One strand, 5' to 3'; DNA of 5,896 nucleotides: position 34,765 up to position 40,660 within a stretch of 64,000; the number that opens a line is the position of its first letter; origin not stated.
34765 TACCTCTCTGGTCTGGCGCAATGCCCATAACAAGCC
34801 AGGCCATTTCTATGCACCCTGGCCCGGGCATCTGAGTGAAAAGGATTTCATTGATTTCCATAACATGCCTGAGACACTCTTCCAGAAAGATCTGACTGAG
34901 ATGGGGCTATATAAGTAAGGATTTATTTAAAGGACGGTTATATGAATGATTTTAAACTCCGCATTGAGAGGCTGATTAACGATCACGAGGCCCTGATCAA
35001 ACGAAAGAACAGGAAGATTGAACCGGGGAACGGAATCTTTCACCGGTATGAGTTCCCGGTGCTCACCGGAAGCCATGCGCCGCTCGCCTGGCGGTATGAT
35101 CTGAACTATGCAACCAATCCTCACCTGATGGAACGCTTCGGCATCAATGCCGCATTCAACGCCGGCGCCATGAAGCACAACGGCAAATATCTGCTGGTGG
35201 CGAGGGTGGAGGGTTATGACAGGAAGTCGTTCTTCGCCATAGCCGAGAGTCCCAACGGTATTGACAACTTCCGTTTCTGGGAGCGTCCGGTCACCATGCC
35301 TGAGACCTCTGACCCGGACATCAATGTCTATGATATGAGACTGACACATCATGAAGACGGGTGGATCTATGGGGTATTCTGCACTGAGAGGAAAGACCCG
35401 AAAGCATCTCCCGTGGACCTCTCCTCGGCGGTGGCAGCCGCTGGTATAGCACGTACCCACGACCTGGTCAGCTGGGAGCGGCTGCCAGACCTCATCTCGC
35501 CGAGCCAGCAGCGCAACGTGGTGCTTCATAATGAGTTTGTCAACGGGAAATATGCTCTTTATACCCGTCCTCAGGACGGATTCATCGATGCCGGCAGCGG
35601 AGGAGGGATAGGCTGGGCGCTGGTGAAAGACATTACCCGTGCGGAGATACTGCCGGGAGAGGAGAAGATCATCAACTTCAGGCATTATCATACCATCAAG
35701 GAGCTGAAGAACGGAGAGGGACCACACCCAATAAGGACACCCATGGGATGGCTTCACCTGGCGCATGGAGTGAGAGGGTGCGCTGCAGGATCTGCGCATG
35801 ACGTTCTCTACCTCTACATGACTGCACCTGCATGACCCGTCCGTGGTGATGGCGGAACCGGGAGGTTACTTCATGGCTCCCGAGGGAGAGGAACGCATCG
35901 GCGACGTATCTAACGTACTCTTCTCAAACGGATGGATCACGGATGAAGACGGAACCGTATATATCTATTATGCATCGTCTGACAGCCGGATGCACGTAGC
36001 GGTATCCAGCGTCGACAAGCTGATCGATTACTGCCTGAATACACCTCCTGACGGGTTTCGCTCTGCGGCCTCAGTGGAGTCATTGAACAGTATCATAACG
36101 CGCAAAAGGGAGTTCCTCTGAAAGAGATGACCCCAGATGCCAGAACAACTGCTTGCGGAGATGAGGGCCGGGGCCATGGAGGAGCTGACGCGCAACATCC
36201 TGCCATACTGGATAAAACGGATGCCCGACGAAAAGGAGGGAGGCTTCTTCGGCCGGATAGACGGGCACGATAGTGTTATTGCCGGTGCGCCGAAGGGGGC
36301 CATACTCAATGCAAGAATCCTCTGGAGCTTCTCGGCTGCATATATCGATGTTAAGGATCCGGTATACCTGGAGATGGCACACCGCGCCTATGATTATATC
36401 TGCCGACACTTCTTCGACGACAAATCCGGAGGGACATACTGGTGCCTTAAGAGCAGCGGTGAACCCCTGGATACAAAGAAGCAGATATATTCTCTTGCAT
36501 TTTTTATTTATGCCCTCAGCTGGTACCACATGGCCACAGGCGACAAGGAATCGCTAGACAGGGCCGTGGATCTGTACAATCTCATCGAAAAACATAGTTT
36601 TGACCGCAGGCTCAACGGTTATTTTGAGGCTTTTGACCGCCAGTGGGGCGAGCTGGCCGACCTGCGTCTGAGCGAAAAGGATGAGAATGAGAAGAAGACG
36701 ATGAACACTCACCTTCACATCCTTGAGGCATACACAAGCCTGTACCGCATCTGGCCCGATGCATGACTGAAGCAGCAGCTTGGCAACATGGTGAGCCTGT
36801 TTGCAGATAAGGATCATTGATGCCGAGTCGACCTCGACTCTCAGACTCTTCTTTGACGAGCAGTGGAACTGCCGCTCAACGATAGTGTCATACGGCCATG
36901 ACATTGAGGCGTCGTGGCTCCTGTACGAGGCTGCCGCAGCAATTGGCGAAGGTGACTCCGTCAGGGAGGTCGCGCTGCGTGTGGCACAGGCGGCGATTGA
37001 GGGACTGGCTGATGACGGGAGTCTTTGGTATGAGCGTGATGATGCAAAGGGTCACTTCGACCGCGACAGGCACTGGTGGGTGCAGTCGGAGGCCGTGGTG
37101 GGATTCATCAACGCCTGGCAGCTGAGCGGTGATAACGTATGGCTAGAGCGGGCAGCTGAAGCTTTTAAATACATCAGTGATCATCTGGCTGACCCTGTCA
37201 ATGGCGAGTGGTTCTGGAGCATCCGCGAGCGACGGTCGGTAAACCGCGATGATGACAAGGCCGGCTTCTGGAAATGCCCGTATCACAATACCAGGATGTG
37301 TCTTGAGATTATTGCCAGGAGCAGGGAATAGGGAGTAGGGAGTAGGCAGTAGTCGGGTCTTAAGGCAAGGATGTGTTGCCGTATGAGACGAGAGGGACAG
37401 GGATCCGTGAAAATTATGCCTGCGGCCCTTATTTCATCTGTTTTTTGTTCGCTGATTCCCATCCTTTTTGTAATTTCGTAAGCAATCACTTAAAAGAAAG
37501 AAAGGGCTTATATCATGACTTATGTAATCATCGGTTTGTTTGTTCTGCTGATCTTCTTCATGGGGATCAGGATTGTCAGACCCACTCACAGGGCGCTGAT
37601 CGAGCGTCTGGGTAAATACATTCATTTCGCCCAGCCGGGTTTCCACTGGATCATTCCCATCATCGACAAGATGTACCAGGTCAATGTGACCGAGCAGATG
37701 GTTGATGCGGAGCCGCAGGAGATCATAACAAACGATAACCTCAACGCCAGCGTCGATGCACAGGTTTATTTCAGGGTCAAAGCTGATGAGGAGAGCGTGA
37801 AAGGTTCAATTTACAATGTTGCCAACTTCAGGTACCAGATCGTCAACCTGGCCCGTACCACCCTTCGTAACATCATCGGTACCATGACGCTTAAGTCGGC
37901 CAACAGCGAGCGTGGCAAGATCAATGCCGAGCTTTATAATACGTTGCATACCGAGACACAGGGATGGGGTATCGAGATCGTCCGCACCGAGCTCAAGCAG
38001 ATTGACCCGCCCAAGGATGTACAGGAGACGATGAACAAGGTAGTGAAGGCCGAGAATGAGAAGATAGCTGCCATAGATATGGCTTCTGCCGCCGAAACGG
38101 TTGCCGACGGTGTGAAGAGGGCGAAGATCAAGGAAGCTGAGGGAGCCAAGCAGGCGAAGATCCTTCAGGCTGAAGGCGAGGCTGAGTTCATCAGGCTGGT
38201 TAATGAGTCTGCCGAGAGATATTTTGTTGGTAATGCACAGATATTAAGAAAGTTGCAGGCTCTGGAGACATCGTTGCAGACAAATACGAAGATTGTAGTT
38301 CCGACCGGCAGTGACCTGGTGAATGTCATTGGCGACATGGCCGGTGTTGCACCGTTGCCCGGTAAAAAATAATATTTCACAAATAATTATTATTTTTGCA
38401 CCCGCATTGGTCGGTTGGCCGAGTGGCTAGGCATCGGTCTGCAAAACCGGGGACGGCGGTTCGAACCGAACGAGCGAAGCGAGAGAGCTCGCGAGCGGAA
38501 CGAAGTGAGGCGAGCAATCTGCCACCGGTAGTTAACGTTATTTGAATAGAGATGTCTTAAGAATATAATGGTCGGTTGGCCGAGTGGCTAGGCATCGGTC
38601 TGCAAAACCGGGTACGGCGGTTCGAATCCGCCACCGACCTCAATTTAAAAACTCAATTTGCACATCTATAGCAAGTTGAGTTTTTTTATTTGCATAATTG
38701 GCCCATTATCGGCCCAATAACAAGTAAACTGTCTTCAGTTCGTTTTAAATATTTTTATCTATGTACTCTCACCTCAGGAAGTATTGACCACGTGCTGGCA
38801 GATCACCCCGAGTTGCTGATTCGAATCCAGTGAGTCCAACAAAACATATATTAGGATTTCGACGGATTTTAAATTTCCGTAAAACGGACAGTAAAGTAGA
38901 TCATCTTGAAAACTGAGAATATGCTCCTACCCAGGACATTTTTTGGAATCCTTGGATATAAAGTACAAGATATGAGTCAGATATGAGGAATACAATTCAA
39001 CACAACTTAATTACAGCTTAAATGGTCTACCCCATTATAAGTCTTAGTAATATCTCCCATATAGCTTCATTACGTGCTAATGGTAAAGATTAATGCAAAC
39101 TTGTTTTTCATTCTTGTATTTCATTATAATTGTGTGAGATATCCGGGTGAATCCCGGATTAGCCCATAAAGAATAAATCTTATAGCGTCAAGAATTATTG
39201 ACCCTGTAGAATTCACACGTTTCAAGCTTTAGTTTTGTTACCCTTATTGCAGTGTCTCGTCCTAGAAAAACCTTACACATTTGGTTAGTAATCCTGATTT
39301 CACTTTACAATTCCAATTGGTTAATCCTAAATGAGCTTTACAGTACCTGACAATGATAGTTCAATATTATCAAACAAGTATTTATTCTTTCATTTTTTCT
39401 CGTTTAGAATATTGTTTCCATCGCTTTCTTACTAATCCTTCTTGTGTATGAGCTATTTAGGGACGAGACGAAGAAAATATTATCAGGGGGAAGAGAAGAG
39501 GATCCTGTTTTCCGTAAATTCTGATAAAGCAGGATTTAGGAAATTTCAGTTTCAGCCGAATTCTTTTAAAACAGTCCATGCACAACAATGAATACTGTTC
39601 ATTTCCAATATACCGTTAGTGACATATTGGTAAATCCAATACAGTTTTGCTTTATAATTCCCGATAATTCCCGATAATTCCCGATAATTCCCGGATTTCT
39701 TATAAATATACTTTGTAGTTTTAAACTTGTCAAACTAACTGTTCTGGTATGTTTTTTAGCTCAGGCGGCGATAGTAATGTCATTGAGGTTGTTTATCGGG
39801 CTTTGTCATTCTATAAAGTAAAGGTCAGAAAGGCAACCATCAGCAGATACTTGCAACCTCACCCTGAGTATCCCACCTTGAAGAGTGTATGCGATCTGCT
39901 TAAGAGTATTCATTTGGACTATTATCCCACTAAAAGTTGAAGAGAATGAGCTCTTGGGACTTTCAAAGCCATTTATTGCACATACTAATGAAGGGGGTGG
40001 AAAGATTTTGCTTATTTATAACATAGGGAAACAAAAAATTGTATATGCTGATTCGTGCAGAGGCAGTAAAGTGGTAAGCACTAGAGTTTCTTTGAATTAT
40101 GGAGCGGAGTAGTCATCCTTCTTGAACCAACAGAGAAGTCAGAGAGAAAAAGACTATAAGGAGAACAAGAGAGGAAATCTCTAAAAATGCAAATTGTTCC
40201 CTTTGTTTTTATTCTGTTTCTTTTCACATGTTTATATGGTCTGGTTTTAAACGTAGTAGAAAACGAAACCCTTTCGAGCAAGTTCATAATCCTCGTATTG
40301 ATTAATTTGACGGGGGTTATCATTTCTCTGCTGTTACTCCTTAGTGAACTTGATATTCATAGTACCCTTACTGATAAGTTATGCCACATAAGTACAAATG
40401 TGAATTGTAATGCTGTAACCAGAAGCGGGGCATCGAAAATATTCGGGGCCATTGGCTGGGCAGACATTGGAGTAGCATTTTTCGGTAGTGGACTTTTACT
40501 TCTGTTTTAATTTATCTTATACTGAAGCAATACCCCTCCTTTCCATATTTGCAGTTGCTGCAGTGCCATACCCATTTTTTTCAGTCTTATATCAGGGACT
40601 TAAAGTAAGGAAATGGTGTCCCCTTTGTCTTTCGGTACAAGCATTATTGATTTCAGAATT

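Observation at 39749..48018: Candidate system: double-glycine peptide locus with a dedicated C39-like/VKOR/thioredoxin disulfide maturase and two beta-propeller lipoproteins next to a C39-ABC/HlyD exporter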

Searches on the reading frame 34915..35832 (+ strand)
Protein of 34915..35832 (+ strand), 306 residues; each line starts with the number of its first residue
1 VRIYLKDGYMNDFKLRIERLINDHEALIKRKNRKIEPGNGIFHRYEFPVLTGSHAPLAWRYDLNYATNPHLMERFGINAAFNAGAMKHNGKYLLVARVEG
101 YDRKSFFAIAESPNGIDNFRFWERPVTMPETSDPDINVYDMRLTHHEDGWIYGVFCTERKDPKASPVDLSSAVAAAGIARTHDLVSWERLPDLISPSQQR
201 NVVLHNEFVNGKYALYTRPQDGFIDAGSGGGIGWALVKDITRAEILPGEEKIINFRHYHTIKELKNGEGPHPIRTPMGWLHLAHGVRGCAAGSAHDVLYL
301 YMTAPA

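Call 103: search_protein_families(library=pfam, proteins=[window:34915-35832:+], max_evalue=0.001)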
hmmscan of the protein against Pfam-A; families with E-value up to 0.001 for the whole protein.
window:34915-35832:+ (306 aa): 1 family
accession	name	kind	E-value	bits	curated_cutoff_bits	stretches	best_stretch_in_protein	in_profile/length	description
PF04041.19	Glyco_hydro_130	-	0.00024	20.6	26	1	79-287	34-237/320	beta-1,4-mannooligosaccharide phosphorylase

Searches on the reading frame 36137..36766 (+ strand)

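Call 103: search_protein_families(library=pfam, proteins=[window:36137-36766:+], max_evalue=0.001)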
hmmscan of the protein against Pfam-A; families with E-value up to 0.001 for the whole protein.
window:36137-36766:+ (209 aa): 2 families
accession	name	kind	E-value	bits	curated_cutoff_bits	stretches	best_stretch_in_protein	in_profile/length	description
PF07221.17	GlcNAc_2-epim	-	3.1e-17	63.3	23.4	1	36-198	1-148/347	N-acylglucosamine 2-epimerase (GlcNAc 2-epimerase)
PF06662.19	C5-epim_C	-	4.9e-05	23.4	23.3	1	55-148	28-120/188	D-glucuronyl C5-epimerase C-terminus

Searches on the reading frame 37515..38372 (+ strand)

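Call 103: search_protein_families(library=pfam, proteins=[window:37515-38372:+], max_evalue=0.001)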
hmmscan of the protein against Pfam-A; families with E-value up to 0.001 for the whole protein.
window:37515-38372:+ (285 aa): 1 family
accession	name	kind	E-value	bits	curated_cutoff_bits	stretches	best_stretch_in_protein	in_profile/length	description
PF01145.31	Band_7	-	2.6e-38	132.3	23.6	1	20-192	2-174/176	SPFH domain / Band 7 family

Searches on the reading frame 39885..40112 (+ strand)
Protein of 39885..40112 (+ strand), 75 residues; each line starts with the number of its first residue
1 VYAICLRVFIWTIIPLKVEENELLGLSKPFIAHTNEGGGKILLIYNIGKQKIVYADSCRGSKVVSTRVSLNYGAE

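Call 4: search_protein_families(library=pfam, proteins=[window:39885-40112:+], max_evalue=0.1)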
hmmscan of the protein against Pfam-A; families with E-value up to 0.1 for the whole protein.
window:39885-40112:+ (75 aa): 1 family
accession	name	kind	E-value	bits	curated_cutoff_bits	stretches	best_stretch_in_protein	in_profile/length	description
PF03412.21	Peptidase_C39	-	0.085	13.1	22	1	15-65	63-113/133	Peptidase C39 family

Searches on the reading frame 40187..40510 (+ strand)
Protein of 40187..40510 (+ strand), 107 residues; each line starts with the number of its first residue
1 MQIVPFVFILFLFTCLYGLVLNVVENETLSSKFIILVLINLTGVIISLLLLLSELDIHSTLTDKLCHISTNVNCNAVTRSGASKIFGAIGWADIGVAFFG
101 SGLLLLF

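Call 4: search_protein_families(library=pfam, proteins=[window:40187-40510:+], max_evalue=0.1)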
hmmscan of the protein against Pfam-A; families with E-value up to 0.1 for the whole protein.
window:40187-40510:+ (107 aa): 1 family
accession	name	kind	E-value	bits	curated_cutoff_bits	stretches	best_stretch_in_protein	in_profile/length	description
PF07884.19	VKOR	-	5.5e-09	36.7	27.5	1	35-105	2-72/134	Vitamin K epoxide reductase family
